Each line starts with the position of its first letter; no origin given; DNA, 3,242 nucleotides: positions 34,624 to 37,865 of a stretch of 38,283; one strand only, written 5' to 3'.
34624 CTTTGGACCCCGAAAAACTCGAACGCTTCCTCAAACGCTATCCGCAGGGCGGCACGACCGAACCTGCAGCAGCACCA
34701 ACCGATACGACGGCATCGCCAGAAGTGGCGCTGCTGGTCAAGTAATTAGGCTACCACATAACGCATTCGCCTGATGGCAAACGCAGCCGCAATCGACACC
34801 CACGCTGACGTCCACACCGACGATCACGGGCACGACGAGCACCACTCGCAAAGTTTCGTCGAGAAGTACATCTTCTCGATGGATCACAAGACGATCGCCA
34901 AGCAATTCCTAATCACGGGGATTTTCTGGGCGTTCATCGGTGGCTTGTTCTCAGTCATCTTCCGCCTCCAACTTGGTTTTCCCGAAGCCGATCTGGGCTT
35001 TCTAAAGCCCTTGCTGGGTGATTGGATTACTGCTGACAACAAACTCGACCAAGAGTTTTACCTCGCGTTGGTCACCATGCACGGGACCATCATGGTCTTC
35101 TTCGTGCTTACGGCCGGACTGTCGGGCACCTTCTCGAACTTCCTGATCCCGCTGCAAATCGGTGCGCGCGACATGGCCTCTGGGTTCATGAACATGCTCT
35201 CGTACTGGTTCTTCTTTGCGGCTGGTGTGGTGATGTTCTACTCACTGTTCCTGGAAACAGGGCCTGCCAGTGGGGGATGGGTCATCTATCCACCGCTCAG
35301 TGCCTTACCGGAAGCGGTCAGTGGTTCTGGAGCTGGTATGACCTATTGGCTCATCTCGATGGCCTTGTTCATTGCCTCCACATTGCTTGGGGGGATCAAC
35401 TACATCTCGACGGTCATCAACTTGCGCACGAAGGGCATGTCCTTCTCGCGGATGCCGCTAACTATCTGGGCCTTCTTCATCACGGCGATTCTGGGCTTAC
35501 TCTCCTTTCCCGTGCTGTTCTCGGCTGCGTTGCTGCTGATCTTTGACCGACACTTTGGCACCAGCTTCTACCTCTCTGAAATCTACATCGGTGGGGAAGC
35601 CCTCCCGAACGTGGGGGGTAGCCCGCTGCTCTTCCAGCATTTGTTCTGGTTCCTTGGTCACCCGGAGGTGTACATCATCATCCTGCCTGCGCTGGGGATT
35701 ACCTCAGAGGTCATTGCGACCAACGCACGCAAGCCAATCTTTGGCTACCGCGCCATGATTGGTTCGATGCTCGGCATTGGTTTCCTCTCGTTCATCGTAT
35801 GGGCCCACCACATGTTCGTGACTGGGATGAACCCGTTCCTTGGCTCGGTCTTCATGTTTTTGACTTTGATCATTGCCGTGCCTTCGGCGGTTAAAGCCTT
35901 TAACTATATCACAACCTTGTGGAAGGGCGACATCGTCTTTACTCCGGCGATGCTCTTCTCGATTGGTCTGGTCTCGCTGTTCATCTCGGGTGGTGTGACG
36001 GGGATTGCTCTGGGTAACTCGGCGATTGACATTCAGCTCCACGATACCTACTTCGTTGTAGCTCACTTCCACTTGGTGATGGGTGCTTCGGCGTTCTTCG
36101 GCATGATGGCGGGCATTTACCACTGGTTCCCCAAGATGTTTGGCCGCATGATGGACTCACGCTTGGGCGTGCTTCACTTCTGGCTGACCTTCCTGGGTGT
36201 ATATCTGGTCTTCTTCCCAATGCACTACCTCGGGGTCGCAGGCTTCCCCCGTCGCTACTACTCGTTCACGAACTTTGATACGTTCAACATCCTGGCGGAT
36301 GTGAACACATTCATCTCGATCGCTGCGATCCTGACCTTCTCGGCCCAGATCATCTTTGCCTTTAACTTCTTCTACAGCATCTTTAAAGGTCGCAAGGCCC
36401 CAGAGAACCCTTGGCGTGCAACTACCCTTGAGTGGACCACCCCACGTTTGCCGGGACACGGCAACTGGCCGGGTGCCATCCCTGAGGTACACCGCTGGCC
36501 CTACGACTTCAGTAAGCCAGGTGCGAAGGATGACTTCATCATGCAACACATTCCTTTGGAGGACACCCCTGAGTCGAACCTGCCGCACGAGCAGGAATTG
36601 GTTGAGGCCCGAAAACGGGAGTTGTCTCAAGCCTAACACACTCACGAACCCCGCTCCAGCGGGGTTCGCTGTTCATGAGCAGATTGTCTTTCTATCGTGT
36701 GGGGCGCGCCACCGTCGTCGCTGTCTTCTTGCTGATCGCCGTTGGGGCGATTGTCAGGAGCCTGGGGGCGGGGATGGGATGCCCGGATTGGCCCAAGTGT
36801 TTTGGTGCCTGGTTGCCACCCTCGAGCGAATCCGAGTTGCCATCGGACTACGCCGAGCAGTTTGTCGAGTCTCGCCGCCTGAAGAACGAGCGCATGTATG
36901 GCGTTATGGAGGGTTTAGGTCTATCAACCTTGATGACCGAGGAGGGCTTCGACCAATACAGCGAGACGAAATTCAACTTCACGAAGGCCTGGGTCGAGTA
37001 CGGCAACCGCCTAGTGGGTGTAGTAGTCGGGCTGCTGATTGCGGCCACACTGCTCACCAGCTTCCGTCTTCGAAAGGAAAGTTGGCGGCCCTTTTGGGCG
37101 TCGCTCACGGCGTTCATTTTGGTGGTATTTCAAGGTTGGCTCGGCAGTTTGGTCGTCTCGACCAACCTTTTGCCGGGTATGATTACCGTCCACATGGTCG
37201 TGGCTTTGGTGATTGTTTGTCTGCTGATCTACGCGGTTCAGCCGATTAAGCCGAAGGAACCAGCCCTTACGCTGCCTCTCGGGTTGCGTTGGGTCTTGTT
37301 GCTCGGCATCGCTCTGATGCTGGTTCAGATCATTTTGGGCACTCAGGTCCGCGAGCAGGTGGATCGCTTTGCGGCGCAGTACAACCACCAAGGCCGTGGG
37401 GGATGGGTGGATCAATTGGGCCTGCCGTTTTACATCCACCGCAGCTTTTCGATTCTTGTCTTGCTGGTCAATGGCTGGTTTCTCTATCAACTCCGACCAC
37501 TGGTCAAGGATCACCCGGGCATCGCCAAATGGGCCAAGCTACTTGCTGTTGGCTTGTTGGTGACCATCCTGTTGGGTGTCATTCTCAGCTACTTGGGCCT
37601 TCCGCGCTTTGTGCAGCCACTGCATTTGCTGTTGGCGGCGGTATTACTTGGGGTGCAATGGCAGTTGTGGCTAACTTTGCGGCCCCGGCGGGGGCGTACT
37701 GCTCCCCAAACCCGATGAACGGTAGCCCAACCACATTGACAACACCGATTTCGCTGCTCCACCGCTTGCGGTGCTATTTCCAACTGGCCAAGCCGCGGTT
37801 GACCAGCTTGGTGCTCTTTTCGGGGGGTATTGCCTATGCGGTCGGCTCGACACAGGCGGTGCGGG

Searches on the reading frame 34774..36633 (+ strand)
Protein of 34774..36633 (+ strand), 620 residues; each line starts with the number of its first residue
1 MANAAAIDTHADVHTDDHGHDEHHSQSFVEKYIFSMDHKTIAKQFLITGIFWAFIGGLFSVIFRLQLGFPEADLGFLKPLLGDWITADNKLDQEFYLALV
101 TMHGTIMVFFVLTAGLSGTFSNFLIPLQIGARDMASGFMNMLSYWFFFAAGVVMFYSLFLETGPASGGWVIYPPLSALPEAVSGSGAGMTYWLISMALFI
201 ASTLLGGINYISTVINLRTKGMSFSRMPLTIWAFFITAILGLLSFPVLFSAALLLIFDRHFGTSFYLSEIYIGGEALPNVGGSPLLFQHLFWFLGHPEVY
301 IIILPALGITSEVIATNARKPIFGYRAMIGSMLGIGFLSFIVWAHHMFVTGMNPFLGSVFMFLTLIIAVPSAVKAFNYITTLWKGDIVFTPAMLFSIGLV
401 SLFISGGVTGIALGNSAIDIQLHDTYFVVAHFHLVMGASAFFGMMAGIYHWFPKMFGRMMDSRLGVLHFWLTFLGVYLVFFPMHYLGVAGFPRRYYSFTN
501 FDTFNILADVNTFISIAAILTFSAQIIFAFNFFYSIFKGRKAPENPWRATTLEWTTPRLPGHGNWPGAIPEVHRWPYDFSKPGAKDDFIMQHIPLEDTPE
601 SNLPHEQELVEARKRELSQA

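Call 85: search_protein_families(library=pfam, proteins=[window:34774-36633:+], max_evalue=0.00001)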
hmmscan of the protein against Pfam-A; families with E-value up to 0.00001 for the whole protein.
window:34774-36633:+ (620 aa): 1 family
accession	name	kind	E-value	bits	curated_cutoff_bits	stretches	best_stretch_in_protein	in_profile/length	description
PF00115.25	COX1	-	1.6e-143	479.2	34.8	1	41-519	2-435/436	Cytochrome C and Quinol oxidase polypeptide I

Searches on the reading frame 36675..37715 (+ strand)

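Call 85: search_protein_families(library=pfam, proteins=[window:36675-37715:+], max_evalue=0.00001)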
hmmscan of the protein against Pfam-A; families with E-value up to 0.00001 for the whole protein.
window:36675-37715:+ (347 aa): 1 family
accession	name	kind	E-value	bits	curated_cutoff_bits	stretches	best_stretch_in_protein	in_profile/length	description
PF02628.20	COX15-CtaA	-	9e-47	160.1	29.9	2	98-327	68-320/322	Cytochrome oxidase assembly protein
